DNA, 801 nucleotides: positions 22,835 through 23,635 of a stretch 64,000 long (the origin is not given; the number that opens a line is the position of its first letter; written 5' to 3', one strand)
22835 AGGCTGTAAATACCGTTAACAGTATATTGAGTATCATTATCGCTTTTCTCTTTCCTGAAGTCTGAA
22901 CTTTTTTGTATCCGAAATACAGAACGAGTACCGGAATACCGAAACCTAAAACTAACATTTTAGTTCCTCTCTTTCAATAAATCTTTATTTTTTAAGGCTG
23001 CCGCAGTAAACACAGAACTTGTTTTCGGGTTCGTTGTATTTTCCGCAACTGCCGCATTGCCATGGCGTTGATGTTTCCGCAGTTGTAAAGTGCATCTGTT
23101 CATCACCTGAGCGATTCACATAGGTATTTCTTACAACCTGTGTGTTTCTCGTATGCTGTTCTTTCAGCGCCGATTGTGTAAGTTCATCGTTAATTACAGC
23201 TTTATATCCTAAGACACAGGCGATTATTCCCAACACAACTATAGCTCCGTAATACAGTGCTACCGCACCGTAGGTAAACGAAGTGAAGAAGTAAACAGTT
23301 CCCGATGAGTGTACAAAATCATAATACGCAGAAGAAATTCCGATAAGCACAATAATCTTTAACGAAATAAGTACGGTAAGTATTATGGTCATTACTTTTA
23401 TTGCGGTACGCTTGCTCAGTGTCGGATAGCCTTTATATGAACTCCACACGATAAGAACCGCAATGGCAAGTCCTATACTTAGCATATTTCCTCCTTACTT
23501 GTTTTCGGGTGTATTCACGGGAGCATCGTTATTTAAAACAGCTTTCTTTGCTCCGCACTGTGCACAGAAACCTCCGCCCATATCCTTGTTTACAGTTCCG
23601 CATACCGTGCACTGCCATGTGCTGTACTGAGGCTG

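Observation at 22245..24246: Three tandem paralogs of a membrane-anchored, Q/N/Y-rich, C-terminal zinc-ribbon protein in one operon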

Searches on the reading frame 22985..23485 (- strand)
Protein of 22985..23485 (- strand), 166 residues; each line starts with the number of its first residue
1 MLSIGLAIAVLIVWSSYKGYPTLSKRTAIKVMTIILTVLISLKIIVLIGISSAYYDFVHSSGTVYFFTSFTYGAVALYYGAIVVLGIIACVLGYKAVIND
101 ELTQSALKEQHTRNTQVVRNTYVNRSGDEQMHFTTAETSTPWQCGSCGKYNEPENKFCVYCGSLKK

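Call 3: search_protein_families(library=pfam, proteins=[window:22985-23485:-], max_evalue=10)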
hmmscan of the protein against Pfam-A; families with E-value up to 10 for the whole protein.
window:22985-23485:- (166 aa): 12 families
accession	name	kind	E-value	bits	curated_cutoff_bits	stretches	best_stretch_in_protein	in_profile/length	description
PF00641.23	Zn_ribbon_RanBP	-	3.5e-06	26.6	27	1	141-166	4-29/30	Zn-finger in Ran binding protein and others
PF13240.11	Zn_Ribbon_1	-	8e-05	22.7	25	1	144-163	2-21/23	zinc-ribbon domain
PF12773.13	DZR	-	0.002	18.7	27.3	1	143-162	26-45/45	Double zinc ribbon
PF13248.11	Zn_ribbon_3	-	0.0036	17.2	27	1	143-163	4-24/26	zinc-ribbon domain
PF24460.1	DUF7575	-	0.015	15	28.5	1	142-162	4-24/28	Domain of unknown function (DUF7575)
PF17032.10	Zn_ribbon_15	-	0.017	16.3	28.9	1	137-162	48-73/73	zinc-ribbon family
PF00094.30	VWD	-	0.017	15.9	22.9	1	101-157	92-150/156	von Willebrand factor type D domain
PF12172.15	zf-ChsH2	-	0.024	14.9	23.2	1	143-163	13-33/37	ChsH2, rubredoxin-like zinc ribbon domain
PF10277.15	Frag1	-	0.065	13.2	30.3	1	2-70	61-133/220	Frag1/DRAM/Sfk1 family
PF11124.14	Pho86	-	0.24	11.1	29.3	1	34-119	63-142/291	Inorganic phosphate transporter chaperone Pho86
PF24463.1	DUF7577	-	0.96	9.6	28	1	141-162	2-23/27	Domain of unknown function (DUF7577)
PF19592.4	DUF6097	-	4.2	8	27.5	1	22-104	56-141/152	Family of unknown function (DUF6097)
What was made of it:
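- Ribbon type: Pfam Zn_ribbon_RanBP at 26.6/27 bits (call 3).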

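Call 4: search_protein_families(library=ncbifam, proteins=[window:22985-23485:-], max_evalue=10)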
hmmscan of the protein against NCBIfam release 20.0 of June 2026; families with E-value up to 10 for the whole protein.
window:22985-23485:- (166 aa): 2 families
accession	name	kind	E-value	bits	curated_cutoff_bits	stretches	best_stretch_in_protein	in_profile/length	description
NF045996.1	MAG0920_fam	subfamily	3.5e-06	26.6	43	1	28-117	60-152/232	MAG0920 family protein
TIGR02592.1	cas_Cas5h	exception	0.0071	16.1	97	1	67-125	21-72/241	type I-B CRISPR-associated protein Cas5b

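Call 9: find_homologous_proteins(query=window:22985-23485:-, max_evalue=0.001)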
Query window:22985-23485:- (166 aa): 4 proteins with E <= 0.001 among 93 candidates.
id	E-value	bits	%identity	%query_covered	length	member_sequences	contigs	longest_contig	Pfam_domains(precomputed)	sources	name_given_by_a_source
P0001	2.1e-103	361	99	100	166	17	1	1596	PF00641.24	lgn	-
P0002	1.0e-95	336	89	100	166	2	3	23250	PF13240.12,PF00641.24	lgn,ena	-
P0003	2.0e-62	228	67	99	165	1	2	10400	-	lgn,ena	-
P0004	1.2e-60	222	63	100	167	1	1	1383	-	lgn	-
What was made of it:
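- On RanBP2-type zinc finger (Pfam PF00641 Zn_ribbon_RanBP): The precomputed annotation does list PF00641 for the B orthologs P0001 and P0002 (call 9).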

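Call 27: search_protein_representatives(alignment_id=A2)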
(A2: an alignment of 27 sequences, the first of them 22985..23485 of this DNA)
Query: 27 sequences, 196 profile positions. Proteins with E-value up to 0.001 (for the whole library): 2056; up to 1e-10: 166; up to 1e-30: 12. The best 150 are listed.
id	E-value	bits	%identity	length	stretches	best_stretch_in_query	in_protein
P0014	2.0e-84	298.8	-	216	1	1-192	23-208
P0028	5.2e-57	209.4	-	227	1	2-194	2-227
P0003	2.6e-53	197.3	-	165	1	18-189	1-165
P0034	6.3e-50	186.2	-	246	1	18-192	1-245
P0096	3.7e-41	157.6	-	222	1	18-194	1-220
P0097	9.2e-41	156.3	-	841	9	154-192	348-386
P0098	3.9e-38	147.7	-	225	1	2-188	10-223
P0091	1.1e-37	146.2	-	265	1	18-148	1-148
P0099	5.5e-33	130.9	-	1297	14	138-189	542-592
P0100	1.0e-32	130.0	-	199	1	3-189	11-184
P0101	1.1e-32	130.0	-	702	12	159-190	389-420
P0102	9.8e-31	123.6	-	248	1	18-191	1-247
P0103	1.1e-30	123.4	-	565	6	153-190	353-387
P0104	2.2e-30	122.4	-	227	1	18-191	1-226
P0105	3.0e-30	122.0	-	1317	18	138-194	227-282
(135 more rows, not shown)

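Call 30: search_protein_families(library=pfam, proteins=[P0097, P0103, P0099, P0105], max_evalue=0.001)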
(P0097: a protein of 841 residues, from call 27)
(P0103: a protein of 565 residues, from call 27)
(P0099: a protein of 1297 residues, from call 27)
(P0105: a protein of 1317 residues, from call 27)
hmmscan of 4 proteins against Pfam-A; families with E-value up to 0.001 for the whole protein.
P0097 (841 aa): 19 families
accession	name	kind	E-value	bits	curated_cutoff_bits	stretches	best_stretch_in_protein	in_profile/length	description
PF13240.11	Zn_Ribbon_1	-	1.2e-63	209.7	25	10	362-382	2-22/23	zinc-ribbon domain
PF13248.11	Zn_ribbon_3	-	2.7e-45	150.9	27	7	506-527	4-25/26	zinc-ribbon domain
PF12773.13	DZR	-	9e-42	141.4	27.3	5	507-560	1-45/45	Double zinc ribbon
PF17032.10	Zn_ribbon_15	-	3.8e-23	82.5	28.9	0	732-753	52-73/73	zinc-ribbon family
PF24460.1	DUF7575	-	6.4e-23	80.2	28.5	1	733-756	4-27/28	Domain of unknown function (DUF7575)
PF18912.6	DZR_2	-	9.1e-14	51.5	27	0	502-529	19-47/56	Double zinc ribbon domain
PF05887.16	Trypan_PARP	-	9.2e-08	32.6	100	1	757-814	57-114/134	Procyclic acidic repetitive protein (PARP)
PF24463.1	DUF7577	-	5.1e-07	29.6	28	0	538-563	1-26/27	Domain of unknown function (DUF7577)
PF04640.20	PLATZ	-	2.9e-06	28.2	25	0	349-377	45-75/79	PLATZ transcription factor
PF23548.1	Zn_ribbon_FGT1_2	-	5.8e-06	26.2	27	0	400-418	15-33/35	FORGETTER1 second zinc ribbon domain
PF07282.18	Cas12f1-like_TNB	-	7e-06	26.5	26.3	0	732-755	28-49/60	Cas12f1-like, TNB domain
PF03119.21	DNA_ligase_ZBD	-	2.7e-05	24.4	25.8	0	541-558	1-22/27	NAD-dependent DNA ligase C4 zinc finger domain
PF10005.14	Zn_ribbon_DZR_6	-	2.8e-05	25.2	23.4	0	505-526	2-23/93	zinc-ribbon domain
PF04423.19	Rad50_zn_hook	-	4.3e-05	23.7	24.3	0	304-318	18-31/52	Rad50 zinc hook motif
PF06677.18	Auto_anti-p27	-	4.5e-05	23.9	24.1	0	361-380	17-40/40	Sjogren's syndrome/scleroderma autoantigen 1 (Autoantigen p27)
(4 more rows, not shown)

P0103 (565 aa): 5 families
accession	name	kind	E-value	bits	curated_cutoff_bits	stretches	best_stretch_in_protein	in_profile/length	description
PF17466.7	NinD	-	9.9e-08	32.4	35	0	40-52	2-14/57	Family of unknown function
PF09360.15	zf-CDGSH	-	1.2e-06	29.1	29.5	0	215-248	9-43/48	Iron-binding zinc finger CDGSH type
PF00498.31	FHA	-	2.1e-05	25.3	20.7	1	478-549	1-67/67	FHA domain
PF04828.22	GFA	-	0.00021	21.8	24.3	0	93-118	55-80/115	Glutathione-dependent formaldehyde-activating enzyme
PF16697.10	Yop-YscD_cpl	-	0.00027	21.6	33.2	1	467-557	8-92/94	Inner membrane component of T3SS, cytoplasmic domain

P0099 (1297 aa): 12 families
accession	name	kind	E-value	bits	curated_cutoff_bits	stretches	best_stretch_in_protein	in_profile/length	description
PF13240.11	Zn_Ribbon_1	-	1.3e-72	238.2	25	13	1017-1038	2-23/23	zinc-ribbon domain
PF12773.13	DZR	-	6.8e-50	167.4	27.3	9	1117-1181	1-45/45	Double zinc ribbon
PF17032.10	Zn_ribbon_15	-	3.4e-40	137.1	28.9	0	643-664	52-73/73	zinc-ribbon family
PF18912.6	DZR_2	-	2.8e-33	114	27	0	864-893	19-49/56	Double zinc ribbon domain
PF24460.1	DUF7575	-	4.9e-32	109.4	28.5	1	275-300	2-27/28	Domain of unknown function (DUF7575)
PF10005.14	Zn_ribbon_DZR_6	-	7.3e-20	71.9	23.4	0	278-307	3-32/93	zinc-ribbon domain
PF13248.11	Zn_ribbon_3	-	8e-18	63.7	27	1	276-300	2-26/26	zinc-ribbon domain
PF01641.26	SelR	-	6.8e-17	61.9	24.9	0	1141-1195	11-67/116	SelR domain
PF16919.11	PknG_rubred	-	2.3e-10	40.7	28.5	0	1165-1185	27-47/74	Protein kinase G rubredoxin domain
PF14446.12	Prok-RING_1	-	2e-09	37.7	29.1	0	1014-1037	4-29/54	Prokaryotic RING finger family 1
PF03854.20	zf-P11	-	2.7e-06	27.4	25.6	0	1162-1184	23-45/50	P-11 zinc finger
PF14803.11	Zn_ribbon_Nudix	-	4.3e-05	23.8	25.6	0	292-309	2-19/34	Nudix N-terminal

P0105 (1317 aa): 9 families
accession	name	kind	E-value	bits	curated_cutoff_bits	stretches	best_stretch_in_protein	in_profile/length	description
PF13240.11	Zn_Ribbon_1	-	2.1e-81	266.1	25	13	256-276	2-22/23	zinc-ribbon domain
PF12773.13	DZR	-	5e-81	267.1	27.3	11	859-918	1-45/45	Double zinc ribbon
PF13248.11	Zn_ribbon_3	-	2.6e-74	243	27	9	1202-1226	2-26/26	zinc-ribbon domain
PF24460.1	DUF7575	-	3.7e-71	234.5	28.5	5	768-793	2-27/28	Domain of unknown function (DUF7575)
PF17032.10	Zn_ribbon_15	-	4.5e-51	172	28.9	0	1202-1223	52-73/73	zinc-ribbon family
PF24463.1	DUF7577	-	1.9e-41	139.8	28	0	967-989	4-26/27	Domain of unknown function (DUF7577)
PF18912.6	DZR_2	-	2.4e-31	107.8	27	1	94-145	9-55/56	Double zinc ribbon domain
PF23454.1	Zn_ribbon_Brz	-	1.1e-12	48.8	27.9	0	854-870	3-19/58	Transcriptional regulator Brz zinc beta ribbon domain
PF10005.14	Zn_ribbon_DZR_6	-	7.5e-10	39.8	23.4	0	459-501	3-45/93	zinc-ribbon domain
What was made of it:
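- Closest known: Generic bacterial zinc-ribbon families Zn_Ribbon_1. Same: Multi-ribbon bacterial proteins dominate the profile-search hits (calls 27, 30).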

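Call 36: predict_structure(alignment_id=A2)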
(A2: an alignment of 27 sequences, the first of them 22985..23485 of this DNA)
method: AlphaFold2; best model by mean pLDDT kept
length: 166 residues; sequences in the alignment: 27
mean_pLDDT: 60.1   pTM: 0.31
mean pLDDT of the five models: 60.1, 59.1, 57.8, 55.6, 55.4
residues with pLDDT >= 90: 0; 70-90: 37; 50-70: 94; < 50: 35
segments of 3 or more residues with pLDDT < 50: 108-138
pLDDT, mean of each block of 10 residues (from residue 1): 59 56 58 69 69 60 57 69 68 59 49 46 36 44 78 76 75
secondary structure, 60 per line:
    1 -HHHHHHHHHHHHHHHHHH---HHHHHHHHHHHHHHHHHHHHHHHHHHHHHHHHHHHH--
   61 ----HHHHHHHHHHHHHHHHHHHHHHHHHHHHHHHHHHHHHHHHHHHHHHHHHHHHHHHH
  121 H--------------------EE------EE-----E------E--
elements in order: H2-19 H23-58 H65-121

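Call 45: search_protein_families(library=padloc, proteins=[window:22985-23485:-], max_evalue=0.1)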
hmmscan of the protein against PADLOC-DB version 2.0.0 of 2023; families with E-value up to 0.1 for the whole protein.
window:22985-23485:- (166 aa): 2 families
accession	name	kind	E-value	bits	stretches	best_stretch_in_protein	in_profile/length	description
PDLC00951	Cas5b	-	0.0019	16.1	1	67-125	21-72/241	"CRISPR-associated protein Cas5, subtype I-B/HMARI"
PDLC01432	Cas5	-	0.023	12.9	1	50-114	8-65/211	CAS-I-B; effector_G5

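Call 46: search_protein_families(library=phrogs, proteins=[window:22985-23485:-], max_evalue=0.1)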
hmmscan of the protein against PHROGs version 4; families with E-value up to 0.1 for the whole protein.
window:22985-23485:- (166 aa): 1 family
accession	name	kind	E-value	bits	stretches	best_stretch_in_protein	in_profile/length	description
phrog_30577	-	unknown function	0.027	14.6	1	30-140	16-129/290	-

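Call 49: find_related_loci(query=A6, collection=metagenome_contigs, flank=5000)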
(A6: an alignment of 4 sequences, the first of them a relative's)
Query A6 (193 aa) in metagenome_contigs; peptide patterns used: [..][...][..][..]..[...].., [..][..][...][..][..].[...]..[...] (x = any residue, [..] = any of these).
600 stretches matched a pattern, but none encodes a relative of the query by tblastn (E <= 1e-3).
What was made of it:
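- Tried and rejected: The metagenome scan with distant A-like proteins found nothing (call 49).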

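Call 53: find_related_loci(query=A7, collection=metagenome_contigs, flank=5000)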
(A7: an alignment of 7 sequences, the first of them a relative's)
Query A7 (248 aa) in metagenome_contigs; peptide patterns used: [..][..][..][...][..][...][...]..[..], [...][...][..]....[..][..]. (x = any residue, [..] = any of these).
307 stretches matched a pattern; 14 encode a relative of the query (tblastn E <= 1e-3); 14 distinct loci.
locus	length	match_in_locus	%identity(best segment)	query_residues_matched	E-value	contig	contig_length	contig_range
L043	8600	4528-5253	37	1-247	5e-42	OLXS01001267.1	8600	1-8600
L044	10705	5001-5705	37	1-247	4e-41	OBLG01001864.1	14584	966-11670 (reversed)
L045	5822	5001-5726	38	1-247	3e-41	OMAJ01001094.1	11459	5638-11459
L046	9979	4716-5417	37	1-247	3e-41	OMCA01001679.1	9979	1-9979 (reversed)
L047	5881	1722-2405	37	1-247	9e-41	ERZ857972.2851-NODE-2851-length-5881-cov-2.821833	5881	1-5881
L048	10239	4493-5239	38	1-247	2e-40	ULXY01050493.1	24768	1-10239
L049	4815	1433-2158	37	1-247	3e-40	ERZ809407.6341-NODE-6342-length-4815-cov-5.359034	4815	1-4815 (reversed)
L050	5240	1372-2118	38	1-247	2e-40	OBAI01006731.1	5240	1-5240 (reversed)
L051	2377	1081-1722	35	1-247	4e-40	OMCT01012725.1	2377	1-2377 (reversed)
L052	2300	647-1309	36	1-247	4e-40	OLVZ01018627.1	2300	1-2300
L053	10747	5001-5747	37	1-247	8e-40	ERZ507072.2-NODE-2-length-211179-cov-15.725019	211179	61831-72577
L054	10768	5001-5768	36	1-247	7e-39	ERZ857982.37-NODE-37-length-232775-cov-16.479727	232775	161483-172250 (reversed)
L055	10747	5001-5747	36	1-247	5e-41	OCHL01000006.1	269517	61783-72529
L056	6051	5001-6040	36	1-245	3e-30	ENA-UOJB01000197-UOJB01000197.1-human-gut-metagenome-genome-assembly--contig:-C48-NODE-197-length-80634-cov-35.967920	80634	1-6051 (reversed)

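Call 72: search_protein_families(library=pfam, alignment_id=A2, max_evalue=0.01)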
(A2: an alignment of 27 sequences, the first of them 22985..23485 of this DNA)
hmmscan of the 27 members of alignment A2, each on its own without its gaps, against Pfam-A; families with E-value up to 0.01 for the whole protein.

A. member 1, window:22985-23485:- (166 aa): 4 families
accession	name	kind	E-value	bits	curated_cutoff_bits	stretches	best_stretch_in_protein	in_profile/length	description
PF00641.23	Zn_ribbon_RanBP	-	3.5e-06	26.6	27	1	141-166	4-29/30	Zn-finger in Ran binding protein and others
PF13240.11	Zn_Ribbon_1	-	8e-05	22.7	25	1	144-163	2-21/23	zinc-ribbon domain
PF12773.13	DZR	-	0.002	18.7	27.3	1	143-162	26-45/45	Double zinc ribbon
PF13248.11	Zn_ribbon_3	-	0.0036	17.2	27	1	143-163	4-24/26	zinc-ribbon domain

B. families by the number of members that match (of 27 scanned): 13 families
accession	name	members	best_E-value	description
PF13240.11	Zn_Ribbon_1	15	1.8e-05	zinc-ribbon domain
PF21349.2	RUBY_RBDX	11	0.00066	Rubrerythrin, rubredoxin-like domain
PF24463.1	DUF7577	6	0.00039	Domain of unknown function (DUF7577)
PF00641.23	Zn_ribbon_RanBP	3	3.5e-06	Zn-finger in Ran binding protein and others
PF13248.11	Zn_ribbon_3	3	0.001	zinc-ribbon domain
PF12773.13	DZR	3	0.0015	Double zinc ribbon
PF24800.1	DUF7702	3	0.0025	Domain of unknown function (DUF7702)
PF12725.13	DUF3810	1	0.0024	Protein of unknown function (DUF3810)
PF11682.14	Zn_ribbon_11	1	0.0024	Probable zinc-ribbon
PF05987.18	DUF898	1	0.0032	Bacterial protein of unknown function (DUF898)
PF09889.16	DUF2116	1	0.0053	Probable treble clef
PF23458.2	DUF7130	1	0.0079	Domain of unknown function (DUF7130)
PF08772.16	Zn_ribbon_NOB1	1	0.0081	Nin one binding (NOB1) Zn-ribbon like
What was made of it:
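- On RanBP2-type zinc finger (Pfam PF00641 Zn_ribbon_RanBP): Only 3 of 27 family members match even at E <= 0.01 (call 72).
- Closest known: Generic bacterial zinc-ribbon families Zn_Ribbon_1. Same: Sub-threshold hits to all three families (calls 3, 72).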

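Call 75: search_dna_similar(query=window:22985-23485:-, collection=plasmids, mode=protein, max_evalue=0.001, max_rows=10)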
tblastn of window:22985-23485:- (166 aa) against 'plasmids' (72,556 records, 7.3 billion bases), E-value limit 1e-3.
No match.

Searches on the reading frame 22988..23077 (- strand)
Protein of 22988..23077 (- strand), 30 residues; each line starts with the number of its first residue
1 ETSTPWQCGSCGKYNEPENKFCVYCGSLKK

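Call 39: search_solved_structures(query=A4, max_evalue=1, show_alignments=3)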
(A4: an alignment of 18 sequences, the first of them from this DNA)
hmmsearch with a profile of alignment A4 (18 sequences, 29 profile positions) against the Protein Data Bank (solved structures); distinct sequences matched with E-value up to 1: 105 (the best 60 are shown).
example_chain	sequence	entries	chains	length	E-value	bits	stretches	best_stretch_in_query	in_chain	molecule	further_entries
8s05_C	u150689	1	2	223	9.2e-09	37.8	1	2-28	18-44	Conserved protein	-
5a8i_A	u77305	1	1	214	1.4e-08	37.2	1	2-28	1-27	ARNA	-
11xu_G1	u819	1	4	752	7.7e-08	34.8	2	5-24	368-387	Double zinc ribbon and ankyrin repeat-containing protein 1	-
1bq8_A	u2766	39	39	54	6.9e-05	25.4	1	3-11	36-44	PROTEIN (RUBREDOXIN) | Rubredoxin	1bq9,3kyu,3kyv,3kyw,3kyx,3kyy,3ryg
1brf_A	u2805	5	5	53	8.8e-05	25.1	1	3-11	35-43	PROTEIN (RUBREDOXIN) | RUBREDOXIN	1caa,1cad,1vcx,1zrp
9w1v_A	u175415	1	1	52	0.00024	23.6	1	3-11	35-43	RUBREDOXIN 3796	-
9zdh_A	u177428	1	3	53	0.00035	23.1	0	3-10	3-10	Rubredoxin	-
1yk5_A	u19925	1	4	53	0.00045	22.8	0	3-11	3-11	Rubredoxin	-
2pvx_A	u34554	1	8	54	0.00087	21.9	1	3-11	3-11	Rubredoxin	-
9fhl_C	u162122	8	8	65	0.0012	21.5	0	5-11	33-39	Small zinc finger protein HVO-2753-like zinc-binding pocket domain-containing protein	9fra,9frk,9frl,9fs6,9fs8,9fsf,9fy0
4v4n_Ag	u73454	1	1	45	0.0074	18.9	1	5-27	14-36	50S ribosomal protein L40E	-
1iu5_A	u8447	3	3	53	0.0076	18.9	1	3-11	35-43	rubredoxin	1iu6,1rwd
2pve_A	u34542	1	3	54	0.0095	18.5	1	3-11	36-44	Rubredoxin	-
4v6u_Bg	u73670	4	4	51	0.0096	18.5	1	5-27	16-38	50S ribosomal protein L40e | Large ribosomal subunit protein eL40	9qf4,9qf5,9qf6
1rb9_A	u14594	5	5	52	0.0099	18.5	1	2-11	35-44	RUBREDOXIN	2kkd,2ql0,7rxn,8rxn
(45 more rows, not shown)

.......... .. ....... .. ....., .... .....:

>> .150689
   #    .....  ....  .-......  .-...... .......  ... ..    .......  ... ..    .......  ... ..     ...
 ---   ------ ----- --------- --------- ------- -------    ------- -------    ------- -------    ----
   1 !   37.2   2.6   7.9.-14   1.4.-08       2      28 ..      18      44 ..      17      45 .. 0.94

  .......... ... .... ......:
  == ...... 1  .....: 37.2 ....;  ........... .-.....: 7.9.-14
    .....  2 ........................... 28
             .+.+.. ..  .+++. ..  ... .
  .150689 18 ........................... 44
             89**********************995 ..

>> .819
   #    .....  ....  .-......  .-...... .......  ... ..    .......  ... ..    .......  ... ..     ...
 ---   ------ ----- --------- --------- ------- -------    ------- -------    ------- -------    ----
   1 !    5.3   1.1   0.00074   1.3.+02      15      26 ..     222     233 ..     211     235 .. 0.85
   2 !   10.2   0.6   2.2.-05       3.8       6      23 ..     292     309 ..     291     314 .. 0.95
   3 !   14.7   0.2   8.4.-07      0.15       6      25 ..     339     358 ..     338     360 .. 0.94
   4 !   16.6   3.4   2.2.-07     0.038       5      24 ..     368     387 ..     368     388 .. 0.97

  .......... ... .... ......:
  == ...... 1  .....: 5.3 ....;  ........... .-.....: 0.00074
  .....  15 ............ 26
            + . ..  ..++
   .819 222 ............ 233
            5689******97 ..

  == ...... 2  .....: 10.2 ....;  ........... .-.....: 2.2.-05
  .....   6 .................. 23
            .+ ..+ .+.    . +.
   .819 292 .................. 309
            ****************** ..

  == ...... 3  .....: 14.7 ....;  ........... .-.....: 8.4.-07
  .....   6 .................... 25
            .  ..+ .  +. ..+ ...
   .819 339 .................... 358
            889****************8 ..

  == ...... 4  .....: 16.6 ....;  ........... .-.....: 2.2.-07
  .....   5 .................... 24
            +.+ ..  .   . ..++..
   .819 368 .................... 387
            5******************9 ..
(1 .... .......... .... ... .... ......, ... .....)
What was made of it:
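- Closest known: ArnA N-terminal RanBP2-type zinc finger. Same: The ribbon signature is the same: W-x-C-x2-CG-x2-N-x6-FC-x2-CGA-K. It is the best PDB sequence match (E 9e-9, call 39).
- The best PDB sequence match is the ArnA zinc finger at E 9e-9 (call 39). ZNF265/ZRANB2 appears among marginal PDB matches at E 0.12 (call 39).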
